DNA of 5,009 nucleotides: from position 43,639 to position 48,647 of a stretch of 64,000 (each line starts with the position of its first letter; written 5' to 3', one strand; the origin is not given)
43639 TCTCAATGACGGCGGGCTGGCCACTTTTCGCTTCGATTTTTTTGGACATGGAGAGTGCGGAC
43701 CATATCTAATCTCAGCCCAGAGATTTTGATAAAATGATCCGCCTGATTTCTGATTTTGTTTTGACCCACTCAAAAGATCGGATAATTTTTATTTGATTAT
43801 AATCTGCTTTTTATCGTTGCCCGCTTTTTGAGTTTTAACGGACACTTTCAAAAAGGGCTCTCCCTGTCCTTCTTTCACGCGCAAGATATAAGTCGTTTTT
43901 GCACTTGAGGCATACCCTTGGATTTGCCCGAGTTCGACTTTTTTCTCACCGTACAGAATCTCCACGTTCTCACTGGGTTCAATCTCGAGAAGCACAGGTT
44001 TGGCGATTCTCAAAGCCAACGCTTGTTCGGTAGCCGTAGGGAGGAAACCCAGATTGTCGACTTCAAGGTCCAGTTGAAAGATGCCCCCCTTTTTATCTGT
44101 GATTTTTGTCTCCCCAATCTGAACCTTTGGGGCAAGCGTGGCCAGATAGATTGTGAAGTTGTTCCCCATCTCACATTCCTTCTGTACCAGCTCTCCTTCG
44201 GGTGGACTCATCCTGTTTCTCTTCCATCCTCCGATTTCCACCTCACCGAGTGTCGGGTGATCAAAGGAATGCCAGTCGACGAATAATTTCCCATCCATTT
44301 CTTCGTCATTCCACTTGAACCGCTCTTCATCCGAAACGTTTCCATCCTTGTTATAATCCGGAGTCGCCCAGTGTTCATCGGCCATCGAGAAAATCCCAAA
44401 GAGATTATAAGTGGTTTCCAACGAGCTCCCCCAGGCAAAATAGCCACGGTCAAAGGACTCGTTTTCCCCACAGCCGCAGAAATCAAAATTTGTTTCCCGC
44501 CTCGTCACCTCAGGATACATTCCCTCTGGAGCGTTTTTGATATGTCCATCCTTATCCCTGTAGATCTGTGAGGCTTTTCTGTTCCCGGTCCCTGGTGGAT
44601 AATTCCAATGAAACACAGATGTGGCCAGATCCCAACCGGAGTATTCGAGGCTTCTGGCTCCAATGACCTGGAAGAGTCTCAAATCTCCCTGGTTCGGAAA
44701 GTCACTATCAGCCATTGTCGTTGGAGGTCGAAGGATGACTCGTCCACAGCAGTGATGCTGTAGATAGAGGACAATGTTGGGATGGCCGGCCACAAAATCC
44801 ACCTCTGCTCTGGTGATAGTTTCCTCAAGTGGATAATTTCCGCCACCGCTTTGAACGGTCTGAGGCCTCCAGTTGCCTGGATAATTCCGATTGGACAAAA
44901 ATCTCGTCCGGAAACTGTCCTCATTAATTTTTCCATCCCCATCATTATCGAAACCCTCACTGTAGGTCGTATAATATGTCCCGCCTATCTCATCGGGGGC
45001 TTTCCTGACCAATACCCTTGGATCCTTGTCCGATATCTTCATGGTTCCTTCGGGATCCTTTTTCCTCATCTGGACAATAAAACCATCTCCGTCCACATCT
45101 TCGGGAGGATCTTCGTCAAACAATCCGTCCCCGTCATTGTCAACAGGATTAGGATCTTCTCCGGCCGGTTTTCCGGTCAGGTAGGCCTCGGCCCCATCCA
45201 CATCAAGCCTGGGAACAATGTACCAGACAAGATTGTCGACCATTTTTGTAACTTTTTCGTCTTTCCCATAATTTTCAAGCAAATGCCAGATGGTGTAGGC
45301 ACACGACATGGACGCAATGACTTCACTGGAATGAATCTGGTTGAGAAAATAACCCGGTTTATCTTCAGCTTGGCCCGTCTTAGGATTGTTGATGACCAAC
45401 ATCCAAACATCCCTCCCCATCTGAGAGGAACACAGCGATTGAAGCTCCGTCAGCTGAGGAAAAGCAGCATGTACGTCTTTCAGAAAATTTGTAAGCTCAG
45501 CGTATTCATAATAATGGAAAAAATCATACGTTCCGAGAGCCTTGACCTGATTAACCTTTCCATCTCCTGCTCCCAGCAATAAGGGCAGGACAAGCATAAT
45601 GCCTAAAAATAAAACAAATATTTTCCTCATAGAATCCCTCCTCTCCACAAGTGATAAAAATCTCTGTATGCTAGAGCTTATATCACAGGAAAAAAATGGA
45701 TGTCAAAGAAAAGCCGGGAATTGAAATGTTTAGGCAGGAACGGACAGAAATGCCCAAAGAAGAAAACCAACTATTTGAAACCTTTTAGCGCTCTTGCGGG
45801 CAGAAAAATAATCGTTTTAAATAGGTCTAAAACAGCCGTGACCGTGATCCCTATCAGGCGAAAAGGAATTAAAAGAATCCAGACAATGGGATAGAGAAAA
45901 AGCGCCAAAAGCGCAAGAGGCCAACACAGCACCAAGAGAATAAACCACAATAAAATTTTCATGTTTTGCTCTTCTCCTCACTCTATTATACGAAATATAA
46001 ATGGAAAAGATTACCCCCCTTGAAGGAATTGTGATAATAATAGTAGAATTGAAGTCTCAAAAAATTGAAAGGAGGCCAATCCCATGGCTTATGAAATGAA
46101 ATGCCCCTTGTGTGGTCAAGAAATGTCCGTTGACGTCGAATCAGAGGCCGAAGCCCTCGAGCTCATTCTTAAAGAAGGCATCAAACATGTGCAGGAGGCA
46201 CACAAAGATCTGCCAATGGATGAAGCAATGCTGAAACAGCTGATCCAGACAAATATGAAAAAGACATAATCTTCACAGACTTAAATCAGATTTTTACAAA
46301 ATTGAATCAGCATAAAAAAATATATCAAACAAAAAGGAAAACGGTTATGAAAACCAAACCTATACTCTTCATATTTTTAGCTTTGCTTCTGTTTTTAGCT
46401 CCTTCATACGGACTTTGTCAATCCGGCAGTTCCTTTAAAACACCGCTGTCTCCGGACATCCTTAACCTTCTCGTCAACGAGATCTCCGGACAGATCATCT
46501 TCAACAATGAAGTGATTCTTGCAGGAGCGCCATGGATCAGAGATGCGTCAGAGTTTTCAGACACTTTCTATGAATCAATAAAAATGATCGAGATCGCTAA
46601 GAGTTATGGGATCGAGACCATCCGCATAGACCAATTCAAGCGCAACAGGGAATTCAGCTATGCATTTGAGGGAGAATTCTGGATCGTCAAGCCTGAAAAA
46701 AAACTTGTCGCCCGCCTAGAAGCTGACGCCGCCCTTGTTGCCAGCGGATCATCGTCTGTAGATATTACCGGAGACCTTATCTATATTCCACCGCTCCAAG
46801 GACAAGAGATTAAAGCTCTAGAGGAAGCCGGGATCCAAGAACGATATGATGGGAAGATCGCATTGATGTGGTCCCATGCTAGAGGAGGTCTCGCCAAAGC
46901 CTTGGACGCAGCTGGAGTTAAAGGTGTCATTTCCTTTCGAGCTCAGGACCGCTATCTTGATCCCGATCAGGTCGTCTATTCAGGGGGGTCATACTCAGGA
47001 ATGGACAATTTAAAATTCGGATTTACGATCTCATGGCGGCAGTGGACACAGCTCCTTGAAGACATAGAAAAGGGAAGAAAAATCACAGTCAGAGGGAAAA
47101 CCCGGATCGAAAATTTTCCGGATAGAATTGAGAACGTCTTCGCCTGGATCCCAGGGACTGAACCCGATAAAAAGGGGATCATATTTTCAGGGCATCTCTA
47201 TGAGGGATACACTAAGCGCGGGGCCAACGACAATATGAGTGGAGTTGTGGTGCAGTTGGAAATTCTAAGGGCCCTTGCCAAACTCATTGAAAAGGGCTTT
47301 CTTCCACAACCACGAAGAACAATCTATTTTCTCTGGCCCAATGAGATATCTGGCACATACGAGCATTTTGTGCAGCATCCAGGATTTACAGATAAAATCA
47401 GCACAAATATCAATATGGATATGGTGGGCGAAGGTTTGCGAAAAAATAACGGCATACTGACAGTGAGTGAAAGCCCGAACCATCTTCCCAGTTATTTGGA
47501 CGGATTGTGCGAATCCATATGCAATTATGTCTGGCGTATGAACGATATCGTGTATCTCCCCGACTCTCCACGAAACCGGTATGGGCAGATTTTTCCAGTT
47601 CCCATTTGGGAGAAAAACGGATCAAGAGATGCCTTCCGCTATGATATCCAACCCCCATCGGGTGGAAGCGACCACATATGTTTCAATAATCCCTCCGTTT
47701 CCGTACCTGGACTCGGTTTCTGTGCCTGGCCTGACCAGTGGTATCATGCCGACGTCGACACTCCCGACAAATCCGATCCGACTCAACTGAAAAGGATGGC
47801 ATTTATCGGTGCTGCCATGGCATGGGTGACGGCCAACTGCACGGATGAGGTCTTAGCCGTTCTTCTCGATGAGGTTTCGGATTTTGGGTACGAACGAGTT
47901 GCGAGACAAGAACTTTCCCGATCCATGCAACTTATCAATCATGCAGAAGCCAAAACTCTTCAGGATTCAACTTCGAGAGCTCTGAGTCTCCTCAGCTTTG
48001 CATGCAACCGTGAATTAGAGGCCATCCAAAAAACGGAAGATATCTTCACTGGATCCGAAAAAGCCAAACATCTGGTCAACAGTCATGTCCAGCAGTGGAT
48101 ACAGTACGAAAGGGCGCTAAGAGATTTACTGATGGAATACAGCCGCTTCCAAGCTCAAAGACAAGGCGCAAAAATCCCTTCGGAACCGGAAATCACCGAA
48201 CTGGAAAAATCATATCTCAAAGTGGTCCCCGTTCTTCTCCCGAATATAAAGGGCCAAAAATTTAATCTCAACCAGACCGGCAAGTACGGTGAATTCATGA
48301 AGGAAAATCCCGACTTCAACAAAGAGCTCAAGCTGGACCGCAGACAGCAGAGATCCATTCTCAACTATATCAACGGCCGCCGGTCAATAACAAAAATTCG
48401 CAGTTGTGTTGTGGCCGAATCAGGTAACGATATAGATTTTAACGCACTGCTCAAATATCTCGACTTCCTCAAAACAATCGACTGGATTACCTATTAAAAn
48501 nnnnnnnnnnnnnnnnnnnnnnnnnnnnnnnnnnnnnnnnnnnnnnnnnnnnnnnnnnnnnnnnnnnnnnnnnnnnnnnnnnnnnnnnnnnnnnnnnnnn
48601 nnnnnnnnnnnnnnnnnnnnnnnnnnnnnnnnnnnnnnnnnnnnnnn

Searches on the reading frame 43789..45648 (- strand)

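Call 34: search_protein_families(library=pfam, proteins=[window:43789-45648:-], max_evalue=0.0001)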
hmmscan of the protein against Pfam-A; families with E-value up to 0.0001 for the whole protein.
window:43789-45648:- (619 aa): 1 family
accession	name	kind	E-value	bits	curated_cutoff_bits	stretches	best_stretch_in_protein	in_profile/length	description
PF00246.29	Peptidase_M14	-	4.9e-30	105.6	21.6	1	53-158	2-108/286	Zinc carboxypeptidase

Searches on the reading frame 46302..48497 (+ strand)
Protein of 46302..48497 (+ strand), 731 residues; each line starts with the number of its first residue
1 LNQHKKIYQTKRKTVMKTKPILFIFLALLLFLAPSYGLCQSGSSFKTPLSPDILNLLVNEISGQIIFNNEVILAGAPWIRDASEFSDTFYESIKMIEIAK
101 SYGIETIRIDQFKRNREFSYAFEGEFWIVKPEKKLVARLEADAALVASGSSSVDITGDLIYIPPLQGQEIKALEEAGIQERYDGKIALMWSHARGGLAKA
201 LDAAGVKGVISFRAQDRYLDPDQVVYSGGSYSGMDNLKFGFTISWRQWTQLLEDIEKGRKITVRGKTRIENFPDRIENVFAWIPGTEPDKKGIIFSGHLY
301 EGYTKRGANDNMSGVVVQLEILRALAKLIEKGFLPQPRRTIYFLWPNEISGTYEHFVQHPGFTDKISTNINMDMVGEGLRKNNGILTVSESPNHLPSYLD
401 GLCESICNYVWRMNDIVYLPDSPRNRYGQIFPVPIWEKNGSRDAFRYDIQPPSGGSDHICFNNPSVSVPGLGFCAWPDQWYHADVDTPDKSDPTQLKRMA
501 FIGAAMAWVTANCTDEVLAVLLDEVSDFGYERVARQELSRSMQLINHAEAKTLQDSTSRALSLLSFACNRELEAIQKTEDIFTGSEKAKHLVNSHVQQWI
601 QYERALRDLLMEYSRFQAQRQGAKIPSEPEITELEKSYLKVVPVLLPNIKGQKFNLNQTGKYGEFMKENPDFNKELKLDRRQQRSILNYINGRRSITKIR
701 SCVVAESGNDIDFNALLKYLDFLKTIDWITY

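Call 34: search_protein_families(library=pfam, proteins=[window:46302-48497:+], max_evalue=0.0001)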
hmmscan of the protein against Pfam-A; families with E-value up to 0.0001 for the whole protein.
window:46302-48497:+ (731 aa): 1 family
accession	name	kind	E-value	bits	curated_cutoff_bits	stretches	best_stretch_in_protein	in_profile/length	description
PF04389.22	Peptidase_M28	-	2.4e-17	63.7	21.3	1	278-395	1-114/193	Peptidase family M28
